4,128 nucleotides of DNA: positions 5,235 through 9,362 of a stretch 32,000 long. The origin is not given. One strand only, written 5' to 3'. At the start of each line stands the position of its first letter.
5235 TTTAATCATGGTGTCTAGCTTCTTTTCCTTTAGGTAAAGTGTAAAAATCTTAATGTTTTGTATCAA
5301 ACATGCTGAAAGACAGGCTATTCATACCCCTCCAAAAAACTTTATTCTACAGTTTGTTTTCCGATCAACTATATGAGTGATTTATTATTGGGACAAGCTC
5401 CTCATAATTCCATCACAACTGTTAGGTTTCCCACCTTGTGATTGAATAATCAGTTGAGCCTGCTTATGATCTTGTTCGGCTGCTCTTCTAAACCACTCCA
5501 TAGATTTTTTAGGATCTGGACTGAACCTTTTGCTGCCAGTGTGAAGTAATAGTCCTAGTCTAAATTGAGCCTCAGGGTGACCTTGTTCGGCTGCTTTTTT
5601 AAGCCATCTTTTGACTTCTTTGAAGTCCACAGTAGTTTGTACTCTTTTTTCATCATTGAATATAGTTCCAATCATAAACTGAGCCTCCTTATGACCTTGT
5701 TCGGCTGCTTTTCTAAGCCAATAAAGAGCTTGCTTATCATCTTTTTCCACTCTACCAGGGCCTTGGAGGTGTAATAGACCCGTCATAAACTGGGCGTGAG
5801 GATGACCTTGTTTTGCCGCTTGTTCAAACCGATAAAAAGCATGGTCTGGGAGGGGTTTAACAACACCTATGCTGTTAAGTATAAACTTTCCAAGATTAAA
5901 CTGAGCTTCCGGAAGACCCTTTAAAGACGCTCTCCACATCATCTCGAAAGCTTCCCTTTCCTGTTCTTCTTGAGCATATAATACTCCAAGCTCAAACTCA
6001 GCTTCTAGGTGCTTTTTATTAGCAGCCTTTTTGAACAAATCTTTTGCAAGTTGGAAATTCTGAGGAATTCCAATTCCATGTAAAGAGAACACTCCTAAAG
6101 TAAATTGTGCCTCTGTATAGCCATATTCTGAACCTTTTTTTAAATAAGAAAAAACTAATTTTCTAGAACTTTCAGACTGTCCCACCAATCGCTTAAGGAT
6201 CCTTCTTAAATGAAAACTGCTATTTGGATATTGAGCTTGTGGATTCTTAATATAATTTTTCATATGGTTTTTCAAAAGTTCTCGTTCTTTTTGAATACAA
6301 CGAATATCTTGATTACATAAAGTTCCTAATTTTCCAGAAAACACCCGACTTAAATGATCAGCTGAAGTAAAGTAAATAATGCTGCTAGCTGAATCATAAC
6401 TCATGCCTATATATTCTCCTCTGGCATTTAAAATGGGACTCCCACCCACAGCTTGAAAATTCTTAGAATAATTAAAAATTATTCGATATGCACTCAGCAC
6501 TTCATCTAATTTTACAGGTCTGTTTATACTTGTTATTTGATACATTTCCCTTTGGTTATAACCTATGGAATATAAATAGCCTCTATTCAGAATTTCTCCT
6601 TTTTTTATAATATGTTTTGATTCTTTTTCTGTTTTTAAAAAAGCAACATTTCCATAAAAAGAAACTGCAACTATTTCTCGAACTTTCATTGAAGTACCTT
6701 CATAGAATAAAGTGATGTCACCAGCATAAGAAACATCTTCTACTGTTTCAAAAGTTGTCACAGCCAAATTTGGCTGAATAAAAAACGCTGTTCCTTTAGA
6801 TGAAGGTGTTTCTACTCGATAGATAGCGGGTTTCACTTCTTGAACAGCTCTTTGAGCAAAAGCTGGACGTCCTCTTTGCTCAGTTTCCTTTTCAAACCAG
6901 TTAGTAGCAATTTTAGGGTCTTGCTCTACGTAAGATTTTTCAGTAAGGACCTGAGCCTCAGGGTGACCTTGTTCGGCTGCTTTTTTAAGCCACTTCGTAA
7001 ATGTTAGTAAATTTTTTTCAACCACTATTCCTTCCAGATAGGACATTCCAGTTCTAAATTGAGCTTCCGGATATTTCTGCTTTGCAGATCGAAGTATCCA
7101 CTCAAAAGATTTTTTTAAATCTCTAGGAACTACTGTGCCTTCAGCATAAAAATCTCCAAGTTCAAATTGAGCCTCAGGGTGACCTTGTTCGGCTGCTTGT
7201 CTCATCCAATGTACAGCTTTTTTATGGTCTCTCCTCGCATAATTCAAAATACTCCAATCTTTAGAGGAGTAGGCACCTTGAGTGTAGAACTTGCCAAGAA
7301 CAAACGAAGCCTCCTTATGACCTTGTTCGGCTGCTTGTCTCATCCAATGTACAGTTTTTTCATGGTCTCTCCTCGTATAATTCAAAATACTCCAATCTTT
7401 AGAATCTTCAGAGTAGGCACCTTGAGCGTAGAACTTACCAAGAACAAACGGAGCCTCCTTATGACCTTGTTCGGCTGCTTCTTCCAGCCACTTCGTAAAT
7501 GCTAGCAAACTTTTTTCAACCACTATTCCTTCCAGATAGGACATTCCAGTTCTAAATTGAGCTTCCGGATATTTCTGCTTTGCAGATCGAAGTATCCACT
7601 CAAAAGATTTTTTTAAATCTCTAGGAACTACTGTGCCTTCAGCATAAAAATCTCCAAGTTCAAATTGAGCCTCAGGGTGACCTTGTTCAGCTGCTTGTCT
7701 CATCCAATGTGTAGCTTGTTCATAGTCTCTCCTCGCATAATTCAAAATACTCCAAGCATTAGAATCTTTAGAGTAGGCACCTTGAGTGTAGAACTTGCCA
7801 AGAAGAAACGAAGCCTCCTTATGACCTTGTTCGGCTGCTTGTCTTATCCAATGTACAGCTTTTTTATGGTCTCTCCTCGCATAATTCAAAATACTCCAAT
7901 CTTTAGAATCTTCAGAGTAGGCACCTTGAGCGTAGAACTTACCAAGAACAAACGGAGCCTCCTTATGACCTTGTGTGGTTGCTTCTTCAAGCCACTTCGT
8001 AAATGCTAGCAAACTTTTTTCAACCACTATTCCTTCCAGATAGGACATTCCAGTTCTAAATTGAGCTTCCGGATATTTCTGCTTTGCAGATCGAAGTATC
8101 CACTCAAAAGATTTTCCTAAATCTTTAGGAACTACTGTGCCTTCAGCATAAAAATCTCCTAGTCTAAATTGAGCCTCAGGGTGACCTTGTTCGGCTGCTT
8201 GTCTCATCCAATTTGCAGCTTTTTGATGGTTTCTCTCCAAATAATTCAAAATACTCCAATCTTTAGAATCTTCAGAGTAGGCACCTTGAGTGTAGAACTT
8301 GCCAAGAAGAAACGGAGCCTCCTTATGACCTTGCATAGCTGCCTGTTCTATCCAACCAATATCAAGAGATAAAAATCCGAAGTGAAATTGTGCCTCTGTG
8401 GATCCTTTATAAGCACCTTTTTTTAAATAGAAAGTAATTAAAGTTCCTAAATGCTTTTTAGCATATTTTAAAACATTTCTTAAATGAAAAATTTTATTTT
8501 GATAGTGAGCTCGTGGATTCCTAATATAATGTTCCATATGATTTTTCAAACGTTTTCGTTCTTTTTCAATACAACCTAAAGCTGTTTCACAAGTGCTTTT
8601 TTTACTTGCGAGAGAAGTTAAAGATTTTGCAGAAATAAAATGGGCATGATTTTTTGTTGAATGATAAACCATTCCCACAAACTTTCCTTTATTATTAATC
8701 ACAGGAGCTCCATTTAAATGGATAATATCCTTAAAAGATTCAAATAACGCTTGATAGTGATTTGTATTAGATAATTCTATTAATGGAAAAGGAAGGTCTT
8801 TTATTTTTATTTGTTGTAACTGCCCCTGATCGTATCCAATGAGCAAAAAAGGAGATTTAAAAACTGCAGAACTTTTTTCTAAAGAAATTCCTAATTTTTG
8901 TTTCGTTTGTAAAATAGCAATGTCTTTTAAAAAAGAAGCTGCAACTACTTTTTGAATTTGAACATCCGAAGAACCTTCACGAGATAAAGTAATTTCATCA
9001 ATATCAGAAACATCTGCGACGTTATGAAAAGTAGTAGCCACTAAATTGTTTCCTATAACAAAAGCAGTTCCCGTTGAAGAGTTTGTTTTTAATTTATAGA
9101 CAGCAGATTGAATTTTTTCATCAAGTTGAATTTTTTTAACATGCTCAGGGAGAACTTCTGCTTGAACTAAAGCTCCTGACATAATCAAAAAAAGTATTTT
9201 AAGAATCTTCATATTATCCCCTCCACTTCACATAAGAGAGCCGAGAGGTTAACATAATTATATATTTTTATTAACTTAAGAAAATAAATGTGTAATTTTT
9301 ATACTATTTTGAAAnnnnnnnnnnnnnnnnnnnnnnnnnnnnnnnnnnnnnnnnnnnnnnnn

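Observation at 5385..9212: Giant secreted two-module (trypsin-like + Sel1 array) protein between sucB and lpdA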

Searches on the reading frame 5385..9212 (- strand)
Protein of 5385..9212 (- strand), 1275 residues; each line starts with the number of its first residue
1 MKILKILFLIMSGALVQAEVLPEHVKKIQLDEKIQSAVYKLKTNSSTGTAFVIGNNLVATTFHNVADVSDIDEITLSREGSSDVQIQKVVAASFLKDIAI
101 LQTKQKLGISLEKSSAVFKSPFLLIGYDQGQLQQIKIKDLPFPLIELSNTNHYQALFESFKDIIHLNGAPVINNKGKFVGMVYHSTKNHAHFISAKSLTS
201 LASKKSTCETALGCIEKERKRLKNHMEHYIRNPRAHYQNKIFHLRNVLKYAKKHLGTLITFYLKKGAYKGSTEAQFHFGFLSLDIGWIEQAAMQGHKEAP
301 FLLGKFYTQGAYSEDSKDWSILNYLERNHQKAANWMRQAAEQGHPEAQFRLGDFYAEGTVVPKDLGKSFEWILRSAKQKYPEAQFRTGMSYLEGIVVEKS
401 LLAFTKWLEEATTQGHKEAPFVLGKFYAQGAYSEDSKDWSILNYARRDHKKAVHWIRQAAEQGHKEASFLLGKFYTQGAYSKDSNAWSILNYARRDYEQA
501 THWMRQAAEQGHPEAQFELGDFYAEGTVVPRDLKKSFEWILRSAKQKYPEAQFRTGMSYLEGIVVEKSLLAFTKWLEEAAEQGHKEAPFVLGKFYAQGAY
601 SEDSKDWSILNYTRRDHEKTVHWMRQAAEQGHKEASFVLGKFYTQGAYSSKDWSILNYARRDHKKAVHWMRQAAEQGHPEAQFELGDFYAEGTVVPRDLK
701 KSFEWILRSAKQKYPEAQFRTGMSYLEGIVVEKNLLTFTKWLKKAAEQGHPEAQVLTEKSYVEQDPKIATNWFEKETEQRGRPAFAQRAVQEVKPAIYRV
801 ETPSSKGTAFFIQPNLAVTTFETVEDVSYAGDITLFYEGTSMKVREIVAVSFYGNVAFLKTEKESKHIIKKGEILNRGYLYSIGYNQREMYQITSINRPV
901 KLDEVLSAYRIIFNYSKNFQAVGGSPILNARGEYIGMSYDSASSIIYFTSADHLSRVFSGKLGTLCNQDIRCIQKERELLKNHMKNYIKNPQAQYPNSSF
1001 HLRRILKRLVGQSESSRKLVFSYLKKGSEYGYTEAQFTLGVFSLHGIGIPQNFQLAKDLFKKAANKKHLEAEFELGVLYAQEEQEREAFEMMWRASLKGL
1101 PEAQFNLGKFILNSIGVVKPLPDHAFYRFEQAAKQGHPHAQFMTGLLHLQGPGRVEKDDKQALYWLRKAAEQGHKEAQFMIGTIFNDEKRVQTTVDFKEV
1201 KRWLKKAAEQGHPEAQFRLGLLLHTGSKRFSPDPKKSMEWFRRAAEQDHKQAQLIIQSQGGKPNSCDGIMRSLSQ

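Call 6: search_protein_families(library=pfam, proteins=[window:5385-9212:-], max_evalue=0.01)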
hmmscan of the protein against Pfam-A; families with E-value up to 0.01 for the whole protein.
window:5385-9212:- (1275 aa): 4 families
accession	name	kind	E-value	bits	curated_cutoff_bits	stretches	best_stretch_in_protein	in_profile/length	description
PF08238.18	Sel1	-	1.1e-105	342.8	30.7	10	1138-1174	1-36/36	Sel1 repeat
PF23310.1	TPR_27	-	2.1e-40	137.2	27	2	1131-1185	21-71/110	Plant tetratrico peptide repeats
PF13365.12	Trypsin_2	-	2.9e-10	41.5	27.6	1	48-181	1-144/144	Trypsin-like peptidase domain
PF20552.4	HTH_62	-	0.0022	18.4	27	0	572-613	23-64/72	Recombinase-like helix-turn-helix domain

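Call 7: search_protein_families(library=ncbifam, proteins=[window:5385-9212:-], max_evalue=0.01)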
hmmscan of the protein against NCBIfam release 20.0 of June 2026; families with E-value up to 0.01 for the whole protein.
window:5385-9212:- (1275 aa): 6 families
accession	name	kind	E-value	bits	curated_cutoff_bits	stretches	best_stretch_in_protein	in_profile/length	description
NF033786.1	phenyl_MerG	equivalog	1.6e-64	217.8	350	6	1126-1252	53-184/217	phenylmercury resistance protein MerG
NF047621.1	FlgprotMotXVib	equivalog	2.9e-50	170.7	330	5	1091-1206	62-173/211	flagellar protein MotX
NF038194.1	AlgK_TPR_lipo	equivalog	2.1e-30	105.8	700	4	496-599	281-383/448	alginate biosynthesis TPR repeat lipoprotein AlgK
NF045484.1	TransRegExoR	equivalog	2.5e-28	99.1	450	2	443-595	53-207/267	exopolysaccharide production regulator ExoR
NF033740.0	MarP_fam_protase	equivalog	0.0039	16.3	250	0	44-129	209-292/390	MarP family serine protease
NF041810.1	Avs1b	equivalog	0.0095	13.1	1500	0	31-109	3-84/1931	AVAST type 1 anti-phage system protease Avs1b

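Call 8: find_encoding_contigs(protein=window:5385-9212:-, flank=10000, max_places=6)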
Protein window:5385-9212:- (1275 aa): no gene with exactly this product is on record in the collection.

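Call 69: search_protein_families(library=padloc, proteins=[window:5385-9212:-], max_evalue=0.01)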
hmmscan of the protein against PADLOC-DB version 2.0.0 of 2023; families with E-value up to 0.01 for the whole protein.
window:5385-9212:- (1275 aa): 6 families
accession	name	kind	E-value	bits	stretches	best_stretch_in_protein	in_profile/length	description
PDLC02959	RT-Protease_XI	-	1.5e-12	45.2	2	27-202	329-508/510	single gene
PDLC02960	RT-Protease_XI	-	3.7e-12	44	1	28-202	328-504/506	single gene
PDLC00284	PtuA1|PtuA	-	9.9e-12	42.4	0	662-712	4-54/545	AAA ATPase domain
PDLC00789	Cyclase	-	4.7e-06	24.3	0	415-450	113-148/261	oligonucleotide-cyclase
PDLC02159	Avs1b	-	0.00087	14.7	1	30-109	2-84/1924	-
PDLC03815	RTasDUF1848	-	0.0014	16.5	0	572-630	114-171/242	DRT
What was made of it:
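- On Anti-phage protease effectors (Avs1b, RT-Protease): There is no RT or NTPase domain, and a signal peptide is present (calls 7, 69).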

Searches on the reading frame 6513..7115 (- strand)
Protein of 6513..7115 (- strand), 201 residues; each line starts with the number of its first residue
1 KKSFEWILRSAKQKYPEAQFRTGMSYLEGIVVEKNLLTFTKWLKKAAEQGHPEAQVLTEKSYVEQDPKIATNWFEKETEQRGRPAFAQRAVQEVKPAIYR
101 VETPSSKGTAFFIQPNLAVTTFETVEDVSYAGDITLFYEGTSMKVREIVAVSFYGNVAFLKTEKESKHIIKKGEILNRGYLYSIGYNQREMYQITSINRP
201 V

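Call 74: find_related_loci(query=window:6513-7115:-, collection=metagenome_contigs, flank=6000)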
Query window:6513-7115:- (201 aa) in metagenome_contigs; peptide patterns used: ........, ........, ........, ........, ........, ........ (x = any residue, [..] = any of these).
104 stretches matched a pattern, but none encodes a relative of the query by tblastn (E <= 1e-3).
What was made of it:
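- Tried and rejected: A scan with the junction peptide found nothing (call 74).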
